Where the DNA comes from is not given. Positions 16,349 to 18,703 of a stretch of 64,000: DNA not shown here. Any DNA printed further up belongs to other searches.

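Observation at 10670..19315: Ten-gene operon with kinase/nucleotidyltransferase activation, a cobalamin-type radical SAM enzyme and a CDP-alcohol phosphotransferase: candidate uncharacterised phospho-alcohol transfer pathway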

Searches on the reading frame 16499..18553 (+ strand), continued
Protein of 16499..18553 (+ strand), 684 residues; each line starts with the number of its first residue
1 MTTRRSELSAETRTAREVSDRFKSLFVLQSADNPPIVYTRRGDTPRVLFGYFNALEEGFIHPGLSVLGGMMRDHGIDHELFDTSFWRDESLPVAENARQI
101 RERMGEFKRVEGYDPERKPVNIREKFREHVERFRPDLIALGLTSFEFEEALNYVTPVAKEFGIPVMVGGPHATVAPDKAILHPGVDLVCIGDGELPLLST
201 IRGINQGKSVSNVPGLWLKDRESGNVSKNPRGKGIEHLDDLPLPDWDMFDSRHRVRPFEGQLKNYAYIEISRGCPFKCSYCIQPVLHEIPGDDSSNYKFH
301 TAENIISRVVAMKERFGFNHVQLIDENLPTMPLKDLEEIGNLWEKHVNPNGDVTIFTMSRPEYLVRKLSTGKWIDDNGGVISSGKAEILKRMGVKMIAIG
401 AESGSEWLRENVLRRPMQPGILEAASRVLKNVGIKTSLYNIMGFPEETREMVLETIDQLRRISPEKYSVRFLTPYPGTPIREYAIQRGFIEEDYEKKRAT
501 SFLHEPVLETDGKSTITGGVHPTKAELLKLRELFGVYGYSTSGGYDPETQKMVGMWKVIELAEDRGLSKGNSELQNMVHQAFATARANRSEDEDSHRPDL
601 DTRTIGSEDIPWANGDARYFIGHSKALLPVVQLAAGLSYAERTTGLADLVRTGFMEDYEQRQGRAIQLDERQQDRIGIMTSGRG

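Call 21: find_related_loci(query=A1, collection=metagenome_contigs, flank=10000)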
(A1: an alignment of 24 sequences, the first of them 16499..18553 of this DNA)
Query A1 (684 aa) in metagenome_contigs; peptide patterns used: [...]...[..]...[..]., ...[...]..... (x = any residue, [..] = any of these).
600 stretches matched a pattern (row limit reached: there are more); 474 encode a relative of the query (tblastn E <= 1e-3); the best 80 are kept; 80 distinct loci.
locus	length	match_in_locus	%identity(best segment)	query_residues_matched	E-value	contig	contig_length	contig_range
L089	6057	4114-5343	27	53-490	9e-54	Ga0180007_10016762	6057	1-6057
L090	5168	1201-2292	30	130-540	2e-53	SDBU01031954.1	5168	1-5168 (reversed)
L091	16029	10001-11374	27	44-537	3e-53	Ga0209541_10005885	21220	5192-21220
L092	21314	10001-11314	28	44-508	3e-51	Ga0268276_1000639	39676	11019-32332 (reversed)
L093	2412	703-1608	31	165-492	1e-49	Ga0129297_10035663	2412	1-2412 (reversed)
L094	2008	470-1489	30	118-486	6e-49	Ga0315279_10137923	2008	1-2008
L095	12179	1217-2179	31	136-482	7e-45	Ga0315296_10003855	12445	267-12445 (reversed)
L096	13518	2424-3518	29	130-534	9e-53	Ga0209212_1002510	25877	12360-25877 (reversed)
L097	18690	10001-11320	25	55-537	2e-44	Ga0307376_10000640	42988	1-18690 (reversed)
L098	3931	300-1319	29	120-493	4e-44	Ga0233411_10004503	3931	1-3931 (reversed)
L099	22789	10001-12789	29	123-512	2e-45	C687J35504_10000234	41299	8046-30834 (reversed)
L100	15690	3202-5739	29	125-490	6e-42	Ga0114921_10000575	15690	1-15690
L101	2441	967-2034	27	112-495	8e-42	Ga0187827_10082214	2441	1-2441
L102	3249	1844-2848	30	134-497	8e-42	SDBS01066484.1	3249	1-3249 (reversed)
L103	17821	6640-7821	28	123-541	4e-41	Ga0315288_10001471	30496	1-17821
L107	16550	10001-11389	49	45-531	2e-151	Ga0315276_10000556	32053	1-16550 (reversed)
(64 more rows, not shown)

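Call 22: find_encoding_contigs(protein=P0006, flank=10000, max_places=2)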
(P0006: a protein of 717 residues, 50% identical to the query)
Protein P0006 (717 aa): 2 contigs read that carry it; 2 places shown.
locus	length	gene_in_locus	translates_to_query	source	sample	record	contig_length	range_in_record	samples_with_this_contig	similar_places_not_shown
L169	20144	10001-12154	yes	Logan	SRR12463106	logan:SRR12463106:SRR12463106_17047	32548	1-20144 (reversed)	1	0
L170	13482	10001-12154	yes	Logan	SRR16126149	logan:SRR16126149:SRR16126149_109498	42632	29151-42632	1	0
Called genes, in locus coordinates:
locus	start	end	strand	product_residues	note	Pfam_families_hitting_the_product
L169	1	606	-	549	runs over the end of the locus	PF08421:Methyltransf_13, PF13489:Methyltransf_23, PF08241:Methyltransf_11 (weak), PF08242:Methyltransf_12 (weak), PF08484:Methyltransf_14, PF00190:Cupin_1 (weak), PF07883:Cupin_2 (weak)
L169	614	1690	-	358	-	PF01370:Epimerase, PF04321:RmlD_sub_bind, PF05368:NmrA (weak), PF16363:GDP_Man_Dehyd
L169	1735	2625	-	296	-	-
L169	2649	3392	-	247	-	PF03848:TehB, PF13489:Methyltransf_23, PF05175:MTS (weak), PF05401:NodS (weak), PF13847:Methyltransf_31, PF08241:Methyltransf_11, PF08242:Methyltransf_12, PF13649:Methyltransf_25, +1 more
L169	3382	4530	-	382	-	PF00534:Glycos_transf_1, PF13692:Glyco_trans_1_4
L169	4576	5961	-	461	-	PF01663:Phosphodiest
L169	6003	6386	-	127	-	PF07883:Cupin_2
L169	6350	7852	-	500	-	PF01073:3Beta_HSD, PF01370:Epimerase, PF02719:Polysacc_synt_2, PF04321:RmlD_sub_bind, PF13460:NAD_binding_10 (faint), PF16363:GDP_Man_Dehyd, PF07993:NAD_binding_4, PF00156:Pribosyltran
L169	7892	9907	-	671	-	PF00483:NTP_transferase, PF01128:IspD (weak), PF12804:NTP_transf_3, PF08433:KTI12 (faint), PF01591:6PF2K (weak), PF13207:AAA_17, PF13238:AAA_18 (weak), PF13671:AAA_33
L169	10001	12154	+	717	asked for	PF02310:B12-binding, PF04055:Radical_SAM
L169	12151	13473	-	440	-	PF00884:Sulfatase, PF01663:Phosphodiest, PF02995:DUF229 (weak), PF16347:SGSH_C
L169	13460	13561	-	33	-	-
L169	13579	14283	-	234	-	PF13489:Methyltransf_23, PF08241:Methyltransf_11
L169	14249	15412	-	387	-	PF13439:Glyco_transf_4 (weak), PF00534:Glycos_transf_1, PF13692:Glyco_trans_1_4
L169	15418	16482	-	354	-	PF01073:3Beta_HSD, PF01370:Epimerase, PF02719:Polysacc_synt_2, PF04321:RmlD_sub_bind (weak), PF05368:NmrA (weak), PF07993:NAD_binding_4, PF16363:GDP_Man_Dehyd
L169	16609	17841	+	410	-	PF04055:Radical_SAM, PF13186:SPASM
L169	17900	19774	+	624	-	PF00483:NTP_transferase, PF12804:NTP_transf_3, PF13439:Glyco_transf_4, PF00534:Glycos_transf_1, PF13692:Glyco_trans_1_4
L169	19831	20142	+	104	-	?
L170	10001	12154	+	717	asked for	PF02310:B12-binding, PF04055:Radical_SAM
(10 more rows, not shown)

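Call 23: find_encoding_contigs(protein=P0031, flank=10000, max_places=2)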
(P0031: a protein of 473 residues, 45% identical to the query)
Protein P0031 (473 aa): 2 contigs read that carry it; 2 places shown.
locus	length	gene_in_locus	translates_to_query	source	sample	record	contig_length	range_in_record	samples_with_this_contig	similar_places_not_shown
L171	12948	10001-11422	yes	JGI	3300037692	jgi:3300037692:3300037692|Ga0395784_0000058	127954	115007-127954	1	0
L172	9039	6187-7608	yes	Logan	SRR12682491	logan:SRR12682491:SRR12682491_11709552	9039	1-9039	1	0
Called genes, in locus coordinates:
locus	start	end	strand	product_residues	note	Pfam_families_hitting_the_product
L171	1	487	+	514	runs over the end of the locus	PF02355:SecD_SecF_C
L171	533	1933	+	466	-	PF01943:Polysacc_synt, PF13440:Polysacc_synt_3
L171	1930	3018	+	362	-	PF00534:Glycos_transf_1, PF13692:Glyco_trans_1_4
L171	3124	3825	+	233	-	PF00702:Hydrolase, PF13344:Hydrolase_6 (faint), PF13419:HAD_2, PF13242:Hydrolase_like (faint)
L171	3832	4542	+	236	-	PF12804:NTP_transf_3 (weak)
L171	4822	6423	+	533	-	-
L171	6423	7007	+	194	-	PF01380:SIS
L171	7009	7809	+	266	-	PF00834:Ribul_P_3_epim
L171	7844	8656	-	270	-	-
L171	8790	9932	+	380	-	PF13489:Methyltransf_23, PF13847:Methyltransf_31 (faint)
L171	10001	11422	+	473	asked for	PF02310:B12-binding, PF04055:Radical_SAM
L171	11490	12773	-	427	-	-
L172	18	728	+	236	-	PF12804:NTP_transf_3 (weak)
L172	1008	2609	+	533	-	-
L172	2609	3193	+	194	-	PF01380:SIS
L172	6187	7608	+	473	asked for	PF02310:B12-binding, PF04055:Radical_SAM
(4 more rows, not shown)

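Call 24: find_encoding_contigs(protein=P0040, flank=10000, max_places=2)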
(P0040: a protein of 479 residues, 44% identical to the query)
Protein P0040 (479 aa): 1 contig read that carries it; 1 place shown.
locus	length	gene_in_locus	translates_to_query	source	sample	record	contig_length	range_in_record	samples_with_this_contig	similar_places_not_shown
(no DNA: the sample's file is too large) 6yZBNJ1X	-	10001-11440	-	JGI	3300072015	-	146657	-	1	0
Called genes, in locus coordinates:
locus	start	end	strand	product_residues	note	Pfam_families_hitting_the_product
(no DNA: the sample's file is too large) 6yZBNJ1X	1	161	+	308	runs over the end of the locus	PF01944:SpoIIM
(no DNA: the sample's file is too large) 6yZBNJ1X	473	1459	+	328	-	PF00953:Glycos_transf_4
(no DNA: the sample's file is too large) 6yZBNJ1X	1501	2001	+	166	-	PF01467:CTP_transf_like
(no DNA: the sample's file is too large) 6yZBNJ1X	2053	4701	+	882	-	PF02516:STT3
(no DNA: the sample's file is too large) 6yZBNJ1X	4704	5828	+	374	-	PF02350:Epimerase_2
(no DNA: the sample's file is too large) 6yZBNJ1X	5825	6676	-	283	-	PF00288:GHMP_kinases_N (weak)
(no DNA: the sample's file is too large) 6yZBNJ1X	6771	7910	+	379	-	PF13439:Glyco_transf_4, PF13579:Glyco_trans_4_4, PF20706:GT4-conflict, PF00534:Glycos_transf_1, PF13524:Glyco_trans_1_2 (weak), PF13692:Glyco_trans_1_4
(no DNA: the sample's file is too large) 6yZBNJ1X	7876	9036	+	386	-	PF00534:Glycos_transf_1, PF13692:Glyco_trans_1_4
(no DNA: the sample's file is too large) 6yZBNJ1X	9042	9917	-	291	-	PF25072:DUF7796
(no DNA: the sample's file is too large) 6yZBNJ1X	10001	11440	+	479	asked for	PF02310:B12-binding, PF04055:Radical_SAM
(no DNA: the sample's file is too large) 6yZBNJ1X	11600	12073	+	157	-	PF08282:Hydrolase_3 (weak)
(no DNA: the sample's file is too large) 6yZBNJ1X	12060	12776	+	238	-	PF12804:NTP_transf_3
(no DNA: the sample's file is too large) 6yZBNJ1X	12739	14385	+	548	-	-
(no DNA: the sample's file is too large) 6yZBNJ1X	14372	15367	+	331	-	PF08013:GatZ_KbaZ-like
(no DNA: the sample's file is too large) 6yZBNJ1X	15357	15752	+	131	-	PF01050:MannoseP_isomer, PF07883:Cupin_2 (weak)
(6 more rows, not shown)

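Call 41: search_protein_families(library=pfam, proteins=[L002:5858-6538:+, L006:7608-9896:-, L169:7892-9907:-, L169:6350-7852:-, L002:2452-3741:+, L002:10351-11733:+, L171:4822-6423:+, L171:7844-8656:-], max_evalue=0.1)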
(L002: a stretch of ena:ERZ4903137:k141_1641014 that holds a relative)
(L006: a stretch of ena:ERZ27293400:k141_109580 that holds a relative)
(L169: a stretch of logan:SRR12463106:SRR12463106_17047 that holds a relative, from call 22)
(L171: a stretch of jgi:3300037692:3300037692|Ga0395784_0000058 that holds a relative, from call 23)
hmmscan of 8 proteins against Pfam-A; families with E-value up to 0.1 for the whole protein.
L002:5858-6538:+ (226 aa): 1 family
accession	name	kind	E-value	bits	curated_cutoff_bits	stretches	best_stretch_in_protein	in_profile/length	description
PF24694.1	LNS2_PITM1-3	-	0.095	13.2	27.7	0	114-156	39-80/124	PITM 1-3, LNS2 domain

L006:7608-9896:- (762 aa): 13 families
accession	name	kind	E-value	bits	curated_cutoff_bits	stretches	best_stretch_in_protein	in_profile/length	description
PF04321.23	RmlD_sub_bind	-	4.2e-50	170.9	27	1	251-531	2-281/287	RmlD substrate binding domain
PF01370.27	Epimerase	-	3.7e-31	108.8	20.9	1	252-467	1-240/240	NAD dependent epimerase/dehydratase family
PF16363.11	GDP_Man_Dehyd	-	1.2e-20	74.7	27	1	253-482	1-263/332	GDP-mannose 4,6 dehydratase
PF01073.25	3Beta_HSD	-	4.3e-15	55.9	22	1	253-424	1-198/280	3-beta hydroxysteroid dehydrogenase/isomerase family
PF02719.21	Polysacc_synt_2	-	1.7e-14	54.1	20.2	1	288-391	58-149/293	Polysaccharide biosynthesis protein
PF07993.18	NAD_binding_4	-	2.6e-12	46.9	20.1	1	301-408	84-209/258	Male sterility protein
PF12804.13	NTP_transf_3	-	2.6e-11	44.4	27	1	6-129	1-116/160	MobA-like NTP transferase domain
PF00483.29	NTP_transferase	-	3.9e-09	36.9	21.2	1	5-125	1-126/245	Nucleotidyl transferase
PF00156.33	Pribosyltran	-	4.8e-08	32.9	26.3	1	566-672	21-120/158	Phosphoribosyl transferase domain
PF13460.12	NAD_binding_10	-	2.7e-06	27.8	27.2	1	287-416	42-153/184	NAD(P)H-binding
PF01128.25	IspD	-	8.4e-05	22.9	27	1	6-102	3-90/221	2-C-methyl-D-erythritol 4-phosphate cytidylyltransferase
PF20202.4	DUF6564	-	0.00081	19.6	25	1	80-135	61-120/230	Domain of unknown function (DUF6564)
PF14681.12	UPRTase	-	0.042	13.8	27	1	638-676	119-157/206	Uracil phosphoribosyltransferase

L169:7892-9907:- (671 aa): 12 families
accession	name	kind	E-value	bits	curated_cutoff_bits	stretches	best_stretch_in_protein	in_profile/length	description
PF12804.13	NTP_transf_3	-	4.7e-17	63.1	27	1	3-124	1-111/160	MobA-like NTP transferase domain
PF13671.12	AAA_33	-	1.6e-14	54.8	27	1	245-382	1-128/143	AAA domain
PF00483.29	NTP_transferase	-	2.1e-10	41.1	21.2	1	2-115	1-119/245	Nucleotidyl transferase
PF13207.12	AAA_17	-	1.5e-08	35.4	27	1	250-381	2-129/136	AAA domain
PF13238.12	AAA_18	-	6.7e-08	33.5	29.4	1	246-380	1-118/128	AAA domain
PF01128.25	IspD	-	3.8e-07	30.5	27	1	2-122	2-115/221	2-C-methyl-D-erythritol 4-phosphate cytidylyltransferase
PF01591.24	6PF2K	-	2.8e-06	27.2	27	1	236-405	6-173/223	6-phosphofructo-2-kinase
PF08433.16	KTI12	-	6.6e-06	26.3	22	1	246-376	4-122/271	Chromatin associated protein KTI12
PF07931.18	CPT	-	3.5e-05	24.1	22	1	245-375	3-130/172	Chloramphenicol phosphotransferase-like protein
PF11380.13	Stealth_CR2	-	0.0017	19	39.4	1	46-112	22-90/108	Stealth protein CR2, conserved region 2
PF06414.18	Zeta_toxin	-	0.013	15.4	22.3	1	243-268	16-41/199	Zeta toxin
PF00702.32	Hydrolase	-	0.08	13.8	26.4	0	472-575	3-109/191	haloacid dehalogenase-like hydrolase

L169:6350-7852:- (500 aa): 9 families
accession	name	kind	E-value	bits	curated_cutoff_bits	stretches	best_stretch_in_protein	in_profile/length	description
PF04321.23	RmlD_sub_bind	-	1e-53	182.7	27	1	1-269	1-270/287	RmlD substrate binding domain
PF01370.27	Epimerase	-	9.8e-32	110.7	20.9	1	3-215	1-239/240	NAD dependent epimerase/dehydratase family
PF16363.11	GDP_Man_Dehyd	-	3e-16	60.2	27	1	4-225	1-257/332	GDP-mannose 4,6 dehydratase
PF00156.33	Pribosyltran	-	3.5e-12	46.4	26.3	1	318-421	24-120/158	Phosphoribosyl transferase domain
PF02719.21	Polysacc_synt_2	-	6e-12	45.8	20.2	1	37-239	57-252/293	Polysaccharide biosynthesis protein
PF07993.18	NAD_binding_4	-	1.2e-10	41.4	20.1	1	59-162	90-210/258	Male sterility protein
PF01073.25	3Beta_HSD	-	1.6e-10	40.9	22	1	5-175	2-200/280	3-beta hydroxysteroid dehydrogenase/isomerase family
PF13460.12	NAD_binding_10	-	2.6e-05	24.6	27.2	1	7-157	1-147/184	NAD(P)H-binding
PF01118.30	Semialdhyde_dh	-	0.044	14.6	26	0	3-26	2-25/121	Semialdehyde dehydrogenase, NAD binding domain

L002:2452-3741:+ (429 aa): 4 families
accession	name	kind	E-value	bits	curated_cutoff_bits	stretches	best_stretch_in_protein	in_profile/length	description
PF00884.28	Sulfatase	-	8.6e-47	160.3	25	1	3-333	1-299/301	Sulfatase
PF16347.10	SGSH_C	-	4.8e-16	59.7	29.3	1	284-419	1-137/154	N-sulphoglucosamine sulphohydrolase, C-terminal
PF01663.27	Phosphodiest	-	4.8e-08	33.4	23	1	243-281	183-221/342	Type I phosphodiesterase / nucleotide pyrophosphatase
PF02995.22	DUF229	-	4.4e-05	22.8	25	1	221-287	285-349/496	Protein of unknown function (DUF229)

L002:10351-11733:+ (460 aa): 2 families
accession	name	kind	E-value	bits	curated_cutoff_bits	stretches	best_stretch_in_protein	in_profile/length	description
PF01663.27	Phosphodiest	-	9.7e-39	134.3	23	1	4-383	1-318/342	Type I phosphodiesterase / nucleotide pyrophosphatase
PF16347.10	SGSH_C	-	0.06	13.9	29.3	0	432-458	36-62/154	N-sulphoglucosamine sulphohydrolase, C-terminal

L171:4822-6423:+ (533 aa): 4 families
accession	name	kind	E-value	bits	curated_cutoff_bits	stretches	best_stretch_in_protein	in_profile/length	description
PF01636.29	APH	-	7.6e-05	23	23.2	1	380-435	165-211/239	Phosphotransferase enzyme family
PF00483.29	NTP_transferase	-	0.00027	21.1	21.2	1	6-68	3-69/245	Nucleotidyl transferase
PF02958.26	EcKL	-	0.0024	17.7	22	1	386-429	218-260/294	Ecdysteroid kinase-like family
PF19974.5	TCAD9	-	0.065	12.8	40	1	350-433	264-337/429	Ternary complex associated domain 9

L171:7844-8656:- (270 aa): 0 families

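Call 66: search_protein_families(library=ncbifam, proteins=[L169:6350-7852:-], max_evalue=0.001)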
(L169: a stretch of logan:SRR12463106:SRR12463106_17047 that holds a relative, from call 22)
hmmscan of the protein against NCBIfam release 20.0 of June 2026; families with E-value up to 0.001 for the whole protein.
L169:6350-7852:- (500 aa): 27 families (the best 25 are shown)
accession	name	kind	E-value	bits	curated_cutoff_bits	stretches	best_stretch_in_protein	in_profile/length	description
TIGR01214.1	rmlD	equivalog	1.6e-51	175.1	224.05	1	2-268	1-268/285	dTDP-4-dehydrorhamnose reductase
TIGR01134.1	purF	equivalog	1.1e-40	140.4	350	1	280-493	228-429/432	amidophosphoribosyltransferase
NF007440.0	PRK09987.1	equivalog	1.1e-21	77.5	308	1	1-266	1-274/299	dTDP-4-dehydrorhamnose reductase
TIGR01179.1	galE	equivalog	2e-11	43.3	262.3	1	3-143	2-158/332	UDP-glucose 4-epimerase GalE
NF043036.1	ErythonDh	equivalog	2.7e-11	43.3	325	1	1-142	1-161/321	D-erythronate dehydrogenase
TIGR01181.1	dTDP_gluc_dehyt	equivalog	4.7e-11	42.3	365.1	1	30-266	46-291/321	dTDP-glucose 4,6-dehydratase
TIGR02197.1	heptose_epim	equivalog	1.2e-09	37.8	274.6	1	3-217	1-243/316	ADP-glyceromanno-heptose 6-epimerase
TIGR01746.1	Thioester-redct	subfamily_domain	5.7e-09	35.7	213.35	1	59-185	90-228/371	thioester reductase domain-containing protein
NF005754.0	PRK07578.1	equivalog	1.8e-08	34.5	167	1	1-69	1-67/200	short chain dehydrogenase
NF004520.0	PRK05865.1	equivalog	2.2e-08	32.5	1509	1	1-160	1-132/854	sugar epimerase family protein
TIGR04180.1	EDH_00030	hypoth_equivalog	6.2e-08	32.1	475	1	38-177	53-195/297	NAD-dependent 4,6-dehydratase LegB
NF042423.1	oxyalk_red_Shew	equivalog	6.9e-08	31.9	580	1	2-161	10-179/331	2-alkyl-3-oxoalkanoate reductase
NF058621.1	DiazavRedAvaA7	equivalog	8.6e-08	32.2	400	1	1-235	1-249/304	3-diazoavenalumate denitrifying reductase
TIGR03589.1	PseB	equivalog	1.1e-07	31.1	407.75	1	37-140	56-145/324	UDP-N-acetylglucosamine 4,6-dehydratase (inverting)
TIGR02622.1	CDP_4_6_dhtase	equivalog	2.7e-07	30.1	278.45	1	31-138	51-162/352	CDP-glucose 4,6-dehydratase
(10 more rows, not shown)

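Call 71: search_solved_structures(query=A1, max_evalue=0.01, show_alignments=1)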
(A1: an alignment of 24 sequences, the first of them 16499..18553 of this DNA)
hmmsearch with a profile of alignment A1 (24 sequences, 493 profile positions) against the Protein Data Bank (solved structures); distinct sequences matched with E-value up to 0.01: 13.
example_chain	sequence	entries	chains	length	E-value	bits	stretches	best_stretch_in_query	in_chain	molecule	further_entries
9ccb_A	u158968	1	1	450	8.1e-16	61.3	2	337-422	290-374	Radical SAM core domain-containing protein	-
6fd2_B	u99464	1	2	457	3.7e-15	59.1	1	223-439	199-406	Putative apramycin biosynthetic oxidoreductase 4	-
7kdx_A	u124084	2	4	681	1.8e-14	56.8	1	91-237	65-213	Methyltransferase TokK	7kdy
6wte_A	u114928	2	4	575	3.8e-10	42.5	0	109-182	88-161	B12-binding domain-containing protein | Tryptophan-C2-methyltransferase containing B12-binding domain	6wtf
5ul2_A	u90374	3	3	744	2.9e-08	36.3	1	121-344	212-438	OxsB protein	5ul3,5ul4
9n1b_A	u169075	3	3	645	2.7e-07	33.1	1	69-238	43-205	Radical SAM protein | Radical SAM enzyme CysS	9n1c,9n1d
4q37_A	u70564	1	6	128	0.00022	23.5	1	84-158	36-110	Radical SAM protein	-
7mjz_A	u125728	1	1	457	0.0014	20.9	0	221-398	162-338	tRNA-2-methylthio-N(6)-dimethylallyladenosine synthase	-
7mjv_A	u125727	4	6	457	0.0015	20.8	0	221-393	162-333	tRNA-2-methylthio-N(6)-dimethylallyladenosine synthase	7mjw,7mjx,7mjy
6iad_A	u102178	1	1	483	0.0036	19.5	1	292-399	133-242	Histone acetyltransferase, ELP3 family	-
6iaz_A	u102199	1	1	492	0.0037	19.5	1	292-399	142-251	Histone acetyltransferase, ELP3 family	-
6ia8_A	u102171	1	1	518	0.004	19.4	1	292-399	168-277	Histone acetyltransferase, ELP3 family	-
6jo3_A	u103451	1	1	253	0.01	18.1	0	109-149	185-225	Geranylgeranylglyceryl phosphate synthase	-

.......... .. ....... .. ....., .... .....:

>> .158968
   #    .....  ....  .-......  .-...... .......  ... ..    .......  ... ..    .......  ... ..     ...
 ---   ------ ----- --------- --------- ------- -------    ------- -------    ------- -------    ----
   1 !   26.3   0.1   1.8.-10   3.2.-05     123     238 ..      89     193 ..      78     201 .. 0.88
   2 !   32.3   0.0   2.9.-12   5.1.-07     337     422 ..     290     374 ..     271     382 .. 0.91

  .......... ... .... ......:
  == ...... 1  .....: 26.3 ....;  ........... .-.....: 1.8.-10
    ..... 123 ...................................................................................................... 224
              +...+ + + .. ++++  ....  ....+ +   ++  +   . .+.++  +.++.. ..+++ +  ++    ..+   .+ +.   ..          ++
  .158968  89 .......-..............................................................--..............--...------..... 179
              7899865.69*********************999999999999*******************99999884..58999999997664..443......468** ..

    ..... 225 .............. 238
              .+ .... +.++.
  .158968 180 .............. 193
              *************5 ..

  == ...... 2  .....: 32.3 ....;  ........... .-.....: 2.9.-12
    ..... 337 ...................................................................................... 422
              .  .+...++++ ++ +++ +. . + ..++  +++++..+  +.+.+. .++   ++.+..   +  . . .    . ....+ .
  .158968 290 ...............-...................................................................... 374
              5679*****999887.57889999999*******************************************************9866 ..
